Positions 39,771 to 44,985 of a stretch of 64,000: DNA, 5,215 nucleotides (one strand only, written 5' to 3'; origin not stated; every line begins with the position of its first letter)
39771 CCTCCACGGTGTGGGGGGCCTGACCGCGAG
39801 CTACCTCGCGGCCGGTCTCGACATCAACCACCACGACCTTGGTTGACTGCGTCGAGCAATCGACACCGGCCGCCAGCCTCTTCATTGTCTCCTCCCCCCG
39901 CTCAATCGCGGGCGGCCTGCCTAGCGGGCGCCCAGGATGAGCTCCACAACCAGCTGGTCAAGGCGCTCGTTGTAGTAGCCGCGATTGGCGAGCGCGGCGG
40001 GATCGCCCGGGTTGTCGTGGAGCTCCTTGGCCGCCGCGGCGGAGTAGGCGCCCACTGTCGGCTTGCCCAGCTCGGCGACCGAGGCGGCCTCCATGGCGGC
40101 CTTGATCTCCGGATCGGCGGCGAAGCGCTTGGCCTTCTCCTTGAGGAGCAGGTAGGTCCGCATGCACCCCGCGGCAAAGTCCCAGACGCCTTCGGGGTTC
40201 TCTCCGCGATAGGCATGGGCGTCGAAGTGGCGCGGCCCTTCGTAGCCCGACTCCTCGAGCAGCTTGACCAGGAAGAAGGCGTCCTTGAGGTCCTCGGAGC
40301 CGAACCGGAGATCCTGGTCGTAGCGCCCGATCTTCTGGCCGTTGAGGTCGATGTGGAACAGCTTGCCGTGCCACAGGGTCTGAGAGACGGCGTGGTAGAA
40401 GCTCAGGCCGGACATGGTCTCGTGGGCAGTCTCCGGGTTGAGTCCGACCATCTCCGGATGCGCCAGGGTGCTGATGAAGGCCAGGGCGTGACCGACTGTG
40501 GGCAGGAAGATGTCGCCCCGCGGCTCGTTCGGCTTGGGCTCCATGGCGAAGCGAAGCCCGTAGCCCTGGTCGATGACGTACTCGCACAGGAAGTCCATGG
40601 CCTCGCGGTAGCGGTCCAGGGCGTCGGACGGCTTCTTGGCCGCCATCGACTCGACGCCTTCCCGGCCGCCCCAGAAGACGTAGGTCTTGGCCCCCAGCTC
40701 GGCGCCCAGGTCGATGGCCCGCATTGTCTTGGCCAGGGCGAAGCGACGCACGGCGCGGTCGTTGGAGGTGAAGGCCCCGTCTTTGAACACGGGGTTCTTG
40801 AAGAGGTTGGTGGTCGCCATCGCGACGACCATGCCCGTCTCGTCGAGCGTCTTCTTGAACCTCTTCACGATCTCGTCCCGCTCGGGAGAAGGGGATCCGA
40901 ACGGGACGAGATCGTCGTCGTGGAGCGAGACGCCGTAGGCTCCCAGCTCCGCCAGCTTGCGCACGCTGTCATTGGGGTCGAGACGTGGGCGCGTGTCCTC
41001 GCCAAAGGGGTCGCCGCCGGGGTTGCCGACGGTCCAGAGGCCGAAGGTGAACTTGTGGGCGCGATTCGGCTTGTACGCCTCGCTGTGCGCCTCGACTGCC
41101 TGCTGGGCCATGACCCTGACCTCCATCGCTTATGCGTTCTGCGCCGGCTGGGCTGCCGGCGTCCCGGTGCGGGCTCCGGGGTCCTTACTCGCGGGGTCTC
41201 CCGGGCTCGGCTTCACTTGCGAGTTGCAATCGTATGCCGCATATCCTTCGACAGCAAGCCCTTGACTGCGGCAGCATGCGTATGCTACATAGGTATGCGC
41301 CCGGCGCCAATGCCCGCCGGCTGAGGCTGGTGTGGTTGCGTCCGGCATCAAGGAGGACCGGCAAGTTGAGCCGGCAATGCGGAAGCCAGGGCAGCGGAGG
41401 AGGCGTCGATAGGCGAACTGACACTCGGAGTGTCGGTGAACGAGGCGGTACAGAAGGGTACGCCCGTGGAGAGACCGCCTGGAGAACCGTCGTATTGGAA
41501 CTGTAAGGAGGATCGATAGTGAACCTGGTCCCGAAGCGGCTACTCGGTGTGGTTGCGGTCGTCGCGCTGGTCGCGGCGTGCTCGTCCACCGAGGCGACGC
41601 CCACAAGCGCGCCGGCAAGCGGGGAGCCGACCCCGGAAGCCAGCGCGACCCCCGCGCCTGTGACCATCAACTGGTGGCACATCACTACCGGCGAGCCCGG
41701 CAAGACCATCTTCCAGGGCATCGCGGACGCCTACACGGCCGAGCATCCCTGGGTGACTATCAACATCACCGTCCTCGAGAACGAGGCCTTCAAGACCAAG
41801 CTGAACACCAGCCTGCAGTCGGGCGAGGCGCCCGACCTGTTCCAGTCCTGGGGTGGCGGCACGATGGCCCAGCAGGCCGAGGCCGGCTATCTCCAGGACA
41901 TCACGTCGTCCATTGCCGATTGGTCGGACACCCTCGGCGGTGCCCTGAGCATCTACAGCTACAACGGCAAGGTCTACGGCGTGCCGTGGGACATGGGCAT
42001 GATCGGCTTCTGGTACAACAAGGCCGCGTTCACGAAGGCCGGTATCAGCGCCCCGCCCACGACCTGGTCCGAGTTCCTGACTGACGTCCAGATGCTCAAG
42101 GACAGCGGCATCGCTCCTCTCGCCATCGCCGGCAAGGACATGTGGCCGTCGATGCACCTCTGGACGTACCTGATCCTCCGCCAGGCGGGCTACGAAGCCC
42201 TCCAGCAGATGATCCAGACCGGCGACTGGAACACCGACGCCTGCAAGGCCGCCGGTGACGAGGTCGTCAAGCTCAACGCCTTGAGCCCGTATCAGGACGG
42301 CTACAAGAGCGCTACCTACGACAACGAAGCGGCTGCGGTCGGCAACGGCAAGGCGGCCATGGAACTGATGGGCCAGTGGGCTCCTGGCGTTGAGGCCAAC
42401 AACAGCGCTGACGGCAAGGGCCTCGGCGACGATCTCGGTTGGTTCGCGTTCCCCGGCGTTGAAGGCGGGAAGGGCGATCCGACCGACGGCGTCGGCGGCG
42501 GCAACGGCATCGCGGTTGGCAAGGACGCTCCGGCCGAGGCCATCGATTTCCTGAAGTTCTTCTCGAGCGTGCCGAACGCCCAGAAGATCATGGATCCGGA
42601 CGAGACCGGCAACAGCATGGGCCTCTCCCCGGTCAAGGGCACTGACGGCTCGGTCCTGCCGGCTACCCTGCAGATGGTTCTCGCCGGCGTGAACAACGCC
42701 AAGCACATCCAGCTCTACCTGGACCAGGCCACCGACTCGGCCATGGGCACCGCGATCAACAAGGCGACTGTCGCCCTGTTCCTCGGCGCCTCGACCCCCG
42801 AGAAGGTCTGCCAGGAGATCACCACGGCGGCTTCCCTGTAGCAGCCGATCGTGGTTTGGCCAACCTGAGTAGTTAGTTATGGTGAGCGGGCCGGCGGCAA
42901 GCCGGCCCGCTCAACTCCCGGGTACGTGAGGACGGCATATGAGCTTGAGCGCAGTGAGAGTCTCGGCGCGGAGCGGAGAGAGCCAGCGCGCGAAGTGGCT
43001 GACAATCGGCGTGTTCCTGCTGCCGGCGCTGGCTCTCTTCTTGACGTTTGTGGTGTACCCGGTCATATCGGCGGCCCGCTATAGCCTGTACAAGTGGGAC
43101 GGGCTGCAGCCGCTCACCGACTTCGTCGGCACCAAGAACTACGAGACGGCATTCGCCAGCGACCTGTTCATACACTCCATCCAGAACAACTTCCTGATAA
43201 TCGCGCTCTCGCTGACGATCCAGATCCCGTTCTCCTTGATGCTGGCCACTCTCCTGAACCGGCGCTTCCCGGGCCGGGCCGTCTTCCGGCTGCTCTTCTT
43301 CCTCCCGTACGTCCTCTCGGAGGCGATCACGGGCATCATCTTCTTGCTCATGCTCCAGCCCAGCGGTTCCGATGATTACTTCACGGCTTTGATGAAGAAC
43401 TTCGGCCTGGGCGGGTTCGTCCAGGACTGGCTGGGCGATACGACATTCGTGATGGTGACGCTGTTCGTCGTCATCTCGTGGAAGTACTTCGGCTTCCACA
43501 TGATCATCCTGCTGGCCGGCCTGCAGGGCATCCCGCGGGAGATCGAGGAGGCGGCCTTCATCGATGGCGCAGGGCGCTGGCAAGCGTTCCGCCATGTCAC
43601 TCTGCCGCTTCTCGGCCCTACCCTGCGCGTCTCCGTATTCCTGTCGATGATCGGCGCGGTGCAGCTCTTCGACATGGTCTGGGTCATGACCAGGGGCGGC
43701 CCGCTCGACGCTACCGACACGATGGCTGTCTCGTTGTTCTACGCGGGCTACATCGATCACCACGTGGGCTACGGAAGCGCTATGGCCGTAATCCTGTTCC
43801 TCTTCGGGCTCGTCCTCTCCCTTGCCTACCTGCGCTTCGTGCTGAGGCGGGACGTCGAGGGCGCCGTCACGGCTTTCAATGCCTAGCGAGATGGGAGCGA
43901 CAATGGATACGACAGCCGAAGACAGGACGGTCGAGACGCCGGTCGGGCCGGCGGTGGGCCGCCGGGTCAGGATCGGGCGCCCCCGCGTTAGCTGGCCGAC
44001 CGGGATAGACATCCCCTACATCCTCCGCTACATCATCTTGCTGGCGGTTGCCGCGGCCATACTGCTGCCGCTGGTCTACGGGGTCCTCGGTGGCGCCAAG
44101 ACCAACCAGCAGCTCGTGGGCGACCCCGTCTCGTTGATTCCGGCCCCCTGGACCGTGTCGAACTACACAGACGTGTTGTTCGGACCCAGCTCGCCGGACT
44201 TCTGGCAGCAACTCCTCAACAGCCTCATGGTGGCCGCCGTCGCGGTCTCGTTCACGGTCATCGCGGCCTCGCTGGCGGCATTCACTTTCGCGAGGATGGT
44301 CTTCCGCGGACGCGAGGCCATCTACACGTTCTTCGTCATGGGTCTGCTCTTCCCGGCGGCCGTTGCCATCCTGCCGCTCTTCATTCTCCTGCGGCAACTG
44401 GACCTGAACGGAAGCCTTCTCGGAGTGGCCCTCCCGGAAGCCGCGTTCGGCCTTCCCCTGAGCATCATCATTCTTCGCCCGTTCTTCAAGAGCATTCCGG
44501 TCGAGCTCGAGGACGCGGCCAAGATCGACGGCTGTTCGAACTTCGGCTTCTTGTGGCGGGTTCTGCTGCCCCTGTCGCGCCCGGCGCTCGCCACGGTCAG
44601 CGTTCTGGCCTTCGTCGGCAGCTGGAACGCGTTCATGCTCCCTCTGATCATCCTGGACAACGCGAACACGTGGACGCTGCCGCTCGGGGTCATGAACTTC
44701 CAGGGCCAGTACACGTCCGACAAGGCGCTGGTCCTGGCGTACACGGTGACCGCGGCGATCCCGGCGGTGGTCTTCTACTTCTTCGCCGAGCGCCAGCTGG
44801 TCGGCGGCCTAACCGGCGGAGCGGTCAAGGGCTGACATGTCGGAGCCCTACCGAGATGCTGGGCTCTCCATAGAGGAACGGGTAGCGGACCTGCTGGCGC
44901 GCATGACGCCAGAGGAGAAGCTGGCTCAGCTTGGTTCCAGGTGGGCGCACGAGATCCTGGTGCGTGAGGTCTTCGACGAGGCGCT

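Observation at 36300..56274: AmmeMemoRadiSam three-gene system split by a 17-kb glycan-utilisation block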

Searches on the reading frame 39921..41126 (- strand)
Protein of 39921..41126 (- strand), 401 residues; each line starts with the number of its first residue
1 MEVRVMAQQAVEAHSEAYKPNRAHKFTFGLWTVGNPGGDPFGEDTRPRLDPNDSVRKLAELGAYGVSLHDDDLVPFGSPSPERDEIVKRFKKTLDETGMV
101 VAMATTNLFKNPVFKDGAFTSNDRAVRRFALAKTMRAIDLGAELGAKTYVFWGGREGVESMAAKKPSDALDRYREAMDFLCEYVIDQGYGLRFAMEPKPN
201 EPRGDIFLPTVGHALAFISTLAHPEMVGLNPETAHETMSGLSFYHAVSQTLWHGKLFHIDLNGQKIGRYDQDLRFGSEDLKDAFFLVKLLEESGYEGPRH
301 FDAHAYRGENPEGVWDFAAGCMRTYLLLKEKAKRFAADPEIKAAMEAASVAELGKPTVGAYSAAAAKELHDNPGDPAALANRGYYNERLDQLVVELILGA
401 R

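Call 4: search_protein_families(library=ncbifam, proteins=[window:39921-41126:-], max_evalue=0.001)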
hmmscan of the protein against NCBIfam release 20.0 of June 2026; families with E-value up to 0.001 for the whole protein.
window:39921-41126:- (401 aa): 5 families
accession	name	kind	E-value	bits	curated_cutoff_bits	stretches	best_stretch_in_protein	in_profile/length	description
TIGR02631.1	xylA_Arthro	equivalog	2.5e-180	599.5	447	1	18-398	1-382/382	xylose isomerase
TIGR02630.1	xylose_isom_A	equivalog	7.9e-34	117.3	533.25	1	66-338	96-374/435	xylose isomerase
NF003998.0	PRK05474.1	subfamily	2.2e-33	115.7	459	1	63-341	95-379/439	xylose isomerase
NF009115.0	PRK12465.1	subfamily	1.3e-19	70.3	888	1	60-308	100-353/445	xylose isomerase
TIGR02635.1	RhaI_grampos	equivalog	2.2e-07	30.2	531.35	1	89-288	73-264/378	L-rhamnose isomerase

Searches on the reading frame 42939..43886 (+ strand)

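Call 8: search_protein_families(library=pfam, proteins=[window:42939-43886:+])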
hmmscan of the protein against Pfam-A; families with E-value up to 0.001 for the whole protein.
window:42939-43886:+ (315 aa): 1 family
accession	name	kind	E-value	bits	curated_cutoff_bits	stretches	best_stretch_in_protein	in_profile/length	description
PF00528.27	BPD_transp_1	-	2.3e-17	63.8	26.4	1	96-301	2-179/184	Binding-protein-dependent transport system inner membrane component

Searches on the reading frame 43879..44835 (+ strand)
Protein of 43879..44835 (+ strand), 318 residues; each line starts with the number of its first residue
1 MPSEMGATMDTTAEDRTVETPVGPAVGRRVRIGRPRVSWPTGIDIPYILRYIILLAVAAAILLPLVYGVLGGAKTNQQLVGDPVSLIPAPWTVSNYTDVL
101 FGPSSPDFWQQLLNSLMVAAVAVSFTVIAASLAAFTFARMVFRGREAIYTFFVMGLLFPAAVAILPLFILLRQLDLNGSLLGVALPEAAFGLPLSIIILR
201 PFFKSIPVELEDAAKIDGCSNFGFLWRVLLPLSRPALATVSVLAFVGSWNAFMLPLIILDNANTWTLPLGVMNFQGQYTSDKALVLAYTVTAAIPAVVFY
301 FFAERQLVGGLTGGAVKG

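Call 8: search_protein_families(library=pfam, proteins=[window:43879-44835:+])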
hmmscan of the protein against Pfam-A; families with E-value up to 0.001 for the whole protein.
window:43879-44835:+ (318 aa): 1 family
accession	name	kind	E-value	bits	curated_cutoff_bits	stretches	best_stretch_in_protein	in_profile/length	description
PF00528.27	BPD_transp_1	-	3.1e-16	60.1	26.4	1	129-303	4-175/184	Binding-protein-dependent transport system inner membrane component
